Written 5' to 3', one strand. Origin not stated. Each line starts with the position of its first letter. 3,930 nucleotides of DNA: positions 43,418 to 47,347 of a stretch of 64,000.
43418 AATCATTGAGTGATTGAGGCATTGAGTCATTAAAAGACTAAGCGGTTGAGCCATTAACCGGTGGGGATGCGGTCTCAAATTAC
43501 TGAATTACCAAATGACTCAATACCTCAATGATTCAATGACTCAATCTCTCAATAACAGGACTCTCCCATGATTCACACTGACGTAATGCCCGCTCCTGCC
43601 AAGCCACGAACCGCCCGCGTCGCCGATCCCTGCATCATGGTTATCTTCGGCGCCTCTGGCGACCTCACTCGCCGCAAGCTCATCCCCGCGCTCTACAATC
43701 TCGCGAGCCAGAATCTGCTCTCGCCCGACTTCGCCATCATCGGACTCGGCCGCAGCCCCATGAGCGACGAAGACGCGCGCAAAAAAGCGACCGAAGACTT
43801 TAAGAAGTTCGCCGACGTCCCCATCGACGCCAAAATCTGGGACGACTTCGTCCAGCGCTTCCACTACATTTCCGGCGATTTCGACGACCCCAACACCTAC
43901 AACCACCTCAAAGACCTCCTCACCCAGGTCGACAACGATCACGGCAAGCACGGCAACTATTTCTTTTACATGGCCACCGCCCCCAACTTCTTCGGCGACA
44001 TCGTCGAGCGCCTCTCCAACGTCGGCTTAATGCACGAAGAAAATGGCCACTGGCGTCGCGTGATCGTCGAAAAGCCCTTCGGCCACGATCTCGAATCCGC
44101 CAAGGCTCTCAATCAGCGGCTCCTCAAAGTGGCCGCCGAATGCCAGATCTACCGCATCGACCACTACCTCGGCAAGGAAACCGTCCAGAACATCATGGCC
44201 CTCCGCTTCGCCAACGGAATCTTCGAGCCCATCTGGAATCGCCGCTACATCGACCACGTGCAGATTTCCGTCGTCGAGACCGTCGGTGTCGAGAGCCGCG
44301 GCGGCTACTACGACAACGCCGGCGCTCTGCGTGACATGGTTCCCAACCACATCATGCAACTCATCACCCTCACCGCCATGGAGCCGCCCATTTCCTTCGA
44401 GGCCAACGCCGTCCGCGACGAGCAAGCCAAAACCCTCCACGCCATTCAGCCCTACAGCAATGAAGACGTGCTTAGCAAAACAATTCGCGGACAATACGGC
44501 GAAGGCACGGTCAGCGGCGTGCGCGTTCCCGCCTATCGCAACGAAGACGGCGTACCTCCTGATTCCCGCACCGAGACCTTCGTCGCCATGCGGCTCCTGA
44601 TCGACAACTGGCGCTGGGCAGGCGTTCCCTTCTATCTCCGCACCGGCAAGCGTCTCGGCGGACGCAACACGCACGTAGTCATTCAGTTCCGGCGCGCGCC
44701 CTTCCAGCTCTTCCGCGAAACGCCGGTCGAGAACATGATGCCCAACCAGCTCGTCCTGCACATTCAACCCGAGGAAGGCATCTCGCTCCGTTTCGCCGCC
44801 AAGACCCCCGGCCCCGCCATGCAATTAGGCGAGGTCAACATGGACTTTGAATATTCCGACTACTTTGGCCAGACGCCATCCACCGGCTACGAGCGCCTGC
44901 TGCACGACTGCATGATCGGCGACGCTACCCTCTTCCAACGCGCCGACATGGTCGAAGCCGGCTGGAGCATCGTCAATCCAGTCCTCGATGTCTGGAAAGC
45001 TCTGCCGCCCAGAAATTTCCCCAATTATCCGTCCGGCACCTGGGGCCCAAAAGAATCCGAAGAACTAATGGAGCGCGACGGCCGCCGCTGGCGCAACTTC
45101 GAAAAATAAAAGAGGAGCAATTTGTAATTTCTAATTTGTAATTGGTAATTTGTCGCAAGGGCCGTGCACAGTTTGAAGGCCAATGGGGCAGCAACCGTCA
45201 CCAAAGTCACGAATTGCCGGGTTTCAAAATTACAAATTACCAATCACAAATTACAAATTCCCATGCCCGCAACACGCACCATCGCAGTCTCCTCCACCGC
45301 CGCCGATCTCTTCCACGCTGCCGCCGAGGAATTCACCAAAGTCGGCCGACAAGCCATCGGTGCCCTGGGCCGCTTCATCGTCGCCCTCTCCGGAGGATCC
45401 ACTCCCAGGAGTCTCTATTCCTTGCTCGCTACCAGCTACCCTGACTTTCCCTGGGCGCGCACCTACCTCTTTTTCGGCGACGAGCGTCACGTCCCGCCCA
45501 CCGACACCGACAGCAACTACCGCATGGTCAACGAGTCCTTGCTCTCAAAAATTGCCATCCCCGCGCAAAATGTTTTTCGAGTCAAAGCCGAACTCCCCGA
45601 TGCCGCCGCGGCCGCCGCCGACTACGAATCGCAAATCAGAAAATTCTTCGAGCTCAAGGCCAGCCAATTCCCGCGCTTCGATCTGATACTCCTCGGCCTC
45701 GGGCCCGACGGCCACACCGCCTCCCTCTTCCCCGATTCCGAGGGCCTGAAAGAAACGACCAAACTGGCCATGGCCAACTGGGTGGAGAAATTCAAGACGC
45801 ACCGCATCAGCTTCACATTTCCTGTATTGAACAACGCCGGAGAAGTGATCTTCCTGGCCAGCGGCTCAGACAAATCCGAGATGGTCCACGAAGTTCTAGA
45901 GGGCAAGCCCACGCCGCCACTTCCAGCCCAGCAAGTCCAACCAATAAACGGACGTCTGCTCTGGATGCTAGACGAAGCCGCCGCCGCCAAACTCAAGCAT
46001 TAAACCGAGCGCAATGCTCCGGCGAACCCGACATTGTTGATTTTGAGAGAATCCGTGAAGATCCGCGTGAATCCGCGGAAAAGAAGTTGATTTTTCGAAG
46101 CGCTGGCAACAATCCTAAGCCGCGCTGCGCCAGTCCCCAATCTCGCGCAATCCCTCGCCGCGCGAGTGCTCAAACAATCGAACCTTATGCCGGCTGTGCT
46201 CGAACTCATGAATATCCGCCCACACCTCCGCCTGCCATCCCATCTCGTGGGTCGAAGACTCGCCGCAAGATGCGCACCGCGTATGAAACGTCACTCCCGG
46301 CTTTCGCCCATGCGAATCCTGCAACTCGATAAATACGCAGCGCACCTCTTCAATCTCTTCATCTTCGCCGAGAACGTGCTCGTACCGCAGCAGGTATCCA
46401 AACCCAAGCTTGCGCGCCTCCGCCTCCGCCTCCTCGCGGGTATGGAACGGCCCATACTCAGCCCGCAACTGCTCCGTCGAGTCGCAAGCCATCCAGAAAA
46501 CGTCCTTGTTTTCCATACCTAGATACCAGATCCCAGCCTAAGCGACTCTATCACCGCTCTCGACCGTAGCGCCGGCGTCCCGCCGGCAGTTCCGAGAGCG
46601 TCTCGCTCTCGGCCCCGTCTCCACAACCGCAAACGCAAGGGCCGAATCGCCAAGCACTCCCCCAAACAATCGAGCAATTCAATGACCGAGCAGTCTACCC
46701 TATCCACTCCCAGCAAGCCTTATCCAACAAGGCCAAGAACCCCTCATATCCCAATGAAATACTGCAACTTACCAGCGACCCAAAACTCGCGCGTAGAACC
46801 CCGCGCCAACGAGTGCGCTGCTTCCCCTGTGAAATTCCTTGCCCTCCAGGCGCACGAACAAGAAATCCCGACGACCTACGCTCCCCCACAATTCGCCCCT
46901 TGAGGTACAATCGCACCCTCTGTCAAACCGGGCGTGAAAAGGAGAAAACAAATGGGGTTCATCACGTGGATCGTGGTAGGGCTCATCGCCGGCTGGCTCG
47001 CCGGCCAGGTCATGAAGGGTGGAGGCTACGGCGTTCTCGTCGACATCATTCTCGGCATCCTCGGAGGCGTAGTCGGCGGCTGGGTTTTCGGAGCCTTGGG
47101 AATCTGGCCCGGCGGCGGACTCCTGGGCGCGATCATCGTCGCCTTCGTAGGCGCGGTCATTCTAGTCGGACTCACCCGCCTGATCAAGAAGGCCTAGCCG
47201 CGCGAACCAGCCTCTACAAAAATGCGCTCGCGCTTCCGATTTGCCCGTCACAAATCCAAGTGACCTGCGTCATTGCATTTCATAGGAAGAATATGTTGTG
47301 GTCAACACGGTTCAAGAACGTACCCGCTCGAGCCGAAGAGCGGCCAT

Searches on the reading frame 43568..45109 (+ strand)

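Call 95: search_protein_families(library=pfam, proteins=[window:43568-45109:+], max_evalue=0.00001)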
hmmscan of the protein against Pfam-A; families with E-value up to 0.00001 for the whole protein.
window:43568-45109:+ (513 aa): 2 families
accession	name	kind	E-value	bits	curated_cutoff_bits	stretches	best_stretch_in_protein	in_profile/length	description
PF02781.21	G6PD_C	-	3e-125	417.6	27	1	210-509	1-296/296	Glucose-6-phosphate dehydrogenase, C-terminal domain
PF00479.28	G6PD_N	-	3.4e-66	223.8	22.1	1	25-208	1-183/183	Glucose-6-phosphate dehydrogenase, NAD binding domain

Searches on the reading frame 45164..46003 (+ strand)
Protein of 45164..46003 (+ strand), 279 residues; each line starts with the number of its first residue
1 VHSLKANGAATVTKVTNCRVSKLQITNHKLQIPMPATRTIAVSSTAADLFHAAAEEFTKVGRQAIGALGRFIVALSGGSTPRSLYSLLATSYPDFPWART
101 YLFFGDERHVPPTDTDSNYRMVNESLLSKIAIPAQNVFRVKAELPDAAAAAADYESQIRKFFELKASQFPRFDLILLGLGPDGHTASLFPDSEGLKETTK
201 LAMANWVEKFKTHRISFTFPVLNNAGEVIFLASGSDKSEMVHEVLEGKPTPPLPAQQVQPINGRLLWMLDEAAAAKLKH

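Call 3: search_protein_families(library=pfam, proteins=[window:45164-46003:+], max_evalue=1)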
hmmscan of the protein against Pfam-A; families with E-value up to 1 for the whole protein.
window:45164-46003:+ (279 aa): 2 families
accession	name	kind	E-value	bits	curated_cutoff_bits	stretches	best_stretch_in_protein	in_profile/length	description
PF01182.26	Glucosamine_iso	-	2.5e-71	240.6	27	1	45-267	2-225/225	Glucosamine-6-phosphate isomerases/6-phosphogluconolactonase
PF00934.25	PE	-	0.00058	20.5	22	1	42-79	44-81/91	PE family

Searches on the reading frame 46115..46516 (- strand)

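Call 3: search_protein_families(library=pfam, proteins=[window:46115-46516:-], max_evalue=1)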
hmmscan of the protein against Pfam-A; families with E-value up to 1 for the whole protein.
window:46115-46516:- (133 aa): 5 families
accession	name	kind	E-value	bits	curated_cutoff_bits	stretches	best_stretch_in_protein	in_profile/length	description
PF25232.1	DUF7848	-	0.00077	20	24.5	1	67-111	18-63/80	Domain of unknown function (DUF7848)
PF12518.13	DUF3721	-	0.043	14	27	1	24-38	1-15/33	Protein of unknown function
PF19246.4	DUF5894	-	0.08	12.9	25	1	98-117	31-50/57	Family of unknown function (DUF5894)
PF01907.25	Ribosomal_L37e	-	0.096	13.2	27.6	1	68-90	6-27/53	Ribosomal protein L37e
PF20054.4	Tc-38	-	0.18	12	23.2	1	80-109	9-36/70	Trypanosoma Tc-38 (p38) protein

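Call 4: search_protein_families(library=ncbifam, proteins=[window:46115-46516:-], max_evalue=1)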
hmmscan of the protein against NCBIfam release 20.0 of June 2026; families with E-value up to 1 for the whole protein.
window:46115-46516:- (133 aa): 0 families

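Call 71: search_protein_families(library=padloc, proteins=[window:46115-46516:-], max_evalue=0.01)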
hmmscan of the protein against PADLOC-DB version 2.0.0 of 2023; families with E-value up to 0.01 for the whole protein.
window:46115-46516:- (133 aa): 0 families

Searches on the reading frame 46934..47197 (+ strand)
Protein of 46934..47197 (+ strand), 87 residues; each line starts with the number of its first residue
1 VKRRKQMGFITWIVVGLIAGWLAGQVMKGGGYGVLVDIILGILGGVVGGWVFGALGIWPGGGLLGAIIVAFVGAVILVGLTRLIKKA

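Call 3: search_protein_families(library=pfam, proteins=[window:46934-47197:+], max_evalue=1)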
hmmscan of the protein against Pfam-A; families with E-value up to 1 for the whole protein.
window:46934-47197:+ (87 aa): 1 family
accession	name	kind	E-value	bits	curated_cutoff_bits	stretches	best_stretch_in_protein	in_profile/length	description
PF04226.18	Transgly_assoc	-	6.1e-11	42.8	25.3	1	38-86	1-49/49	Transglycosylase associated protein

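Call 4: search_protein_families(library=ncbifam, proteins=[window:46934-47197:+], max_evalue=1)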
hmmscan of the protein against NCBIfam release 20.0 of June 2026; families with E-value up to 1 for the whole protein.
window:46934-47197:+ (87 aa): 1 family
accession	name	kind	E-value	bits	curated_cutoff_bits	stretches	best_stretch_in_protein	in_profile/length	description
NF007771.0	PRK10457.1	equivalog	9e-09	35.7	129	1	7-85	1-81/82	hypothetical protein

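Call 71: search_protein_families(library=padloc, proteins=[window:46934-47197:+], max_evalue=0.01)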
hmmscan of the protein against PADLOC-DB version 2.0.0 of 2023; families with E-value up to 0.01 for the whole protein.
window:46934-47197:+ (87 aa): 0 families
